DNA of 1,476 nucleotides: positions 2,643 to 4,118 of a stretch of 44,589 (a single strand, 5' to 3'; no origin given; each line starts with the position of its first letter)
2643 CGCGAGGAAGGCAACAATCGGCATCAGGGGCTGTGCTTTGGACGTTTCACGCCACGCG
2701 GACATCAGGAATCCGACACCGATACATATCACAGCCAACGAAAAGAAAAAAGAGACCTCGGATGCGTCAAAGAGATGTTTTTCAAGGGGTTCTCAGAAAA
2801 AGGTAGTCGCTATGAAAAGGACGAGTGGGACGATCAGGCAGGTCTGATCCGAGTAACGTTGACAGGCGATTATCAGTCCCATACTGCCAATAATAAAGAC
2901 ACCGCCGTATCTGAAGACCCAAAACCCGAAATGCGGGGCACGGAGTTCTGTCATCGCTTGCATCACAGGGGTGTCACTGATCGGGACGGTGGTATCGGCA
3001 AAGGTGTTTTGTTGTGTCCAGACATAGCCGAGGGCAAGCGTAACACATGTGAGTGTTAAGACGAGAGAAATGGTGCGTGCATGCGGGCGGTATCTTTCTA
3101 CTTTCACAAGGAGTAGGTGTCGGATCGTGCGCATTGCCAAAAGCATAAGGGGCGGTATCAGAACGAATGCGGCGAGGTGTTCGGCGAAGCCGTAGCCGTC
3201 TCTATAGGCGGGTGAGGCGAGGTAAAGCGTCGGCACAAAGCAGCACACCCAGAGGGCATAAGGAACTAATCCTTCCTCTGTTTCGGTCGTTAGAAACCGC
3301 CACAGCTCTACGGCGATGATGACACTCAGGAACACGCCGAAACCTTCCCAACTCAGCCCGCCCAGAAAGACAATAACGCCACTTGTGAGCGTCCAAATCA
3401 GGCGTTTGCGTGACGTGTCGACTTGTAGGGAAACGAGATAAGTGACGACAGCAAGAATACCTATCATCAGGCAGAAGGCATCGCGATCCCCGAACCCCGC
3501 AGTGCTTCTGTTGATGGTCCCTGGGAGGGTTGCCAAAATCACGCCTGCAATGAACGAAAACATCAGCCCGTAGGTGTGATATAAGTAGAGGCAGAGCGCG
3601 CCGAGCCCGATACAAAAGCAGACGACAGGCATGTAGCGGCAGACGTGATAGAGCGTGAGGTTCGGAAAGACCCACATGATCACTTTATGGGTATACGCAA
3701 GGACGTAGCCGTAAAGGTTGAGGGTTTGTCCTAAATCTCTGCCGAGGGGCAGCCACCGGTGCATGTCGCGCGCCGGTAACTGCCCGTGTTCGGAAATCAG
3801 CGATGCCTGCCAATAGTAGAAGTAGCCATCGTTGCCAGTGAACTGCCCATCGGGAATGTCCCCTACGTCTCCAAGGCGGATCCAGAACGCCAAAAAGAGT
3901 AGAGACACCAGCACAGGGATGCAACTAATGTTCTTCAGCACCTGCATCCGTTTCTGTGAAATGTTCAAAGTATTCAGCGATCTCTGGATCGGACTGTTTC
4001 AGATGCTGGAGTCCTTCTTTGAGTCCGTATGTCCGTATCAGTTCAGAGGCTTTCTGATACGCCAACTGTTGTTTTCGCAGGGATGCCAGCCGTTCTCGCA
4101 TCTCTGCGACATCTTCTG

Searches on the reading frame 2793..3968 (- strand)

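Call 56: search_protein_families(library=pfam, max_evalue=0.00001, proteins=[window:2793-3968:-])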
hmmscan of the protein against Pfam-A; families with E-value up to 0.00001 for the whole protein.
window:2793-3968:- (391 aa): 1 family
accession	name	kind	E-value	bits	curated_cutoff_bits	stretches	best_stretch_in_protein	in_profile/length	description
PF02516.20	STT3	-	2.4e-15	57.4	24.5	1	44-280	30-267/405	Oligosaccharyl transferase STT3, N-terminal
